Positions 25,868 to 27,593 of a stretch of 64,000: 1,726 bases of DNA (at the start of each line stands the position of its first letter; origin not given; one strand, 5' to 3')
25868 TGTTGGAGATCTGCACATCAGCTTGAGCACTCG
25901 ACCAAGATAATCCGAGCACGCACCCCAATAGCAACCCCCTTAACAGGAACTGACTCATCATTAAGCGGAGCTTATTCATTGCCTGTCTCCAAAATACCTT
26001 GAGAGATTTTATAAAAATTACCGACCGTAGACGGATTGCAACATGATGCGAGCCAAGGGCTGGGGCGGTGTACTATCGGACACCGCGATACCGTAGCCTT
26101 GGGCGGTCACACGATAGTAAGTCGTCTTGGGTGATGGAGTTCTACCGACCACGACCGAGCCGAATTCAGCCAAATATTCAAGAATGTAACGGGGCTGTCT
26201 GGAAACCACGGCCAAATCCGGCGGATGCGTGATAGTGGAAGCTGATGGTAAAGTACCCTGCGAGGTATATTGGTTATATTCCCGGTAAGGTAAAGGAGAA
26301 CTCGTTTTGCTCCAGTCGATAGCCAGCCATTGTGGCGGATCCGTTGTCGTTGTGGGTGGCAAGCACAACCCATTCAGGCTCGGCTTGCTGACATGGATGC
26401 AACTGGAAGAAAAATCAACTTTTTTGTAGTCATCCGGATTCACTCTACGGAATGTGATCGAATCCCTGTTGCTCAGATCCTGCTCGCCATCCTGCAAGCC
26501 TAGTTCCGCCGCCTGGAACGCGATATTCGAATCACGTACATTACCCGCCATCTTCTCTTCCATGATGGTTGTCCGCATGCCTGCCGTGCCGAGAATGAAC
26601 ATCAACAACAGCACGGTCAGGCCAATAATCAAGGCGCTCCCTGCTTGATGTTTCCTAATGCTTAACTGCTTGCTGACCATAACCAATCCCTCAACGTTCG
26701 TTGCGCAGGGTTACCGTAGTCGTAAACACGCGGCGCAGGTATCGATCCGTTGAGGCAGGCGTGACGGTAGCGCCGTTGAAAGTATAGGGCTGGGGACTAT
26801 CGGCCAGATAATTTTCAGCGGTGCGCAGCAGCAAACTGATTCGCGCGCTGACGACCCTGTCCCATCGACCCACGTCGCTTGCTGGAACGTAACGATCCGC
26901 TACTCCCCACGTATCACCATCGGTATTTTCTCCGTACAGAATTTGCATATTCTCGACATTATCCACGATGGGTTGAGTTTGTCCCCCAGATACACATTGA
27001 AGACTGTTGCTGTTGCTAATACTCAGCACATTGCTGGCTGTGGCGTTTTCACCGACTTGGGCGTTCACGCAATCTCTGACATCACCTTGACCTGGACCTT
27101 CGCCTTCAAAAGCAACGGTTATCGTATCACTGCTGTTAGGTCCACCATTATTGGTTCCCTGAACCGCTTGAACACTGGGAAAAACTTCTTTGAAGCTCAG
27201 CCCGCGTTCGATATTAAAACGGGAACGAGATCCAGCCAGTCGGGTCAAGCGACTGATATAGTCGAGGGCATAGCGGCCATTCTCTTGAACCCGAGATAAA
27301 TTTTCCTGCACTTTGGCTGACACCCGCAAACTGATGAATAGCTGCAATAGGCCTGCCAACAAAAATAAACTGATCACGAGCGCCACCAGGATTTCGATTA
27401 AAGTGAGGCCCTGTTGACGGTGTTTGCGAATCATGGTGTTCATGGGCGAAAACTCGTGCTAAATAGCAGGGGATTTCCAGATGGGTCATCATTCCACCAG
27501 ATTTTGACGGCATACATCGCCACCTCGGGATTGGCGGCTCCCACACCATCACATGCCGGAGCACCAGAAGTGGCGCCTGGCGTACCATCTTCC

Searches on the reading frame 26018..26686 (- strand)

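Call 31: search_protein_families(library=pfam, proteins=[window:26018-26686:-], max_evalue=0.001)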
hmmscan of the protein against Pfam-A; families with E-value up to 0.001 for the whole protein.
window:26018-26686:- (222 aa): 2 families
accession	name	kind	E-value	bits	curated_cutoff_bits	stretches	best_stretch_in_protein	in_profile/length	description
PF14341.11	PilX_N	-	1.5e-14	54.1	25.5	1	15-64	1-50/51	PilX N-terminal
PF13681.11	PilX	-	1.7e-07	32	27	1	105-221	2-88/89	Type IV pilus assembly protein PilX C-term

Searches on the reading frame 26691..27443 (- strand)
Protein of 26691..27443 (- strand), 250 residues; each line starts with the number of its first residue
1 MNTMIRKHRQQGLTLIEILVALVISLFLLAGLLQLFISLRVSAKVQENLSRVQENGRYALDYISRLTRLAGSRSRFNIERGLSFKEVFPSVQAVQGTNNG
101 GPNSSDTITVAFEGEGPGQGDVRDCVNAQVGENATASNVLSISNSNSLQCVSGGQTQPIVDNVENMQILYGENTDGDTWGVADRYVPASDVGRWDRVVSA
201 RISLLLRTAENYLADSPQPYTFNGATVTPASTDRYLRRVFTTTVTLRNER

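Call 31: search_protein_families(library=pfam, proteins=[window:26691-27443:-], max_evalue=0.001)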
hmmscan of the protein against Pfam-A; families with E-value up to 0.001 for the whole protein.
window:26691-27443:- (250 aa): 2 families
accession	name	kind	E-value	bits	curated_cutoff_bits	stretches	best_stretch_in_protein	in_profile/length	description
PF16074.10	PilW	-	7.1e-27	94.3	26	1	146-248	20-124/124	Type IV Pilus-assembly protein W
PF07963.17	N_methyl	-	1.2e-07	31.5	21.2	1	8-33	2-27/27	Prokaryotic N-terminal methylation motif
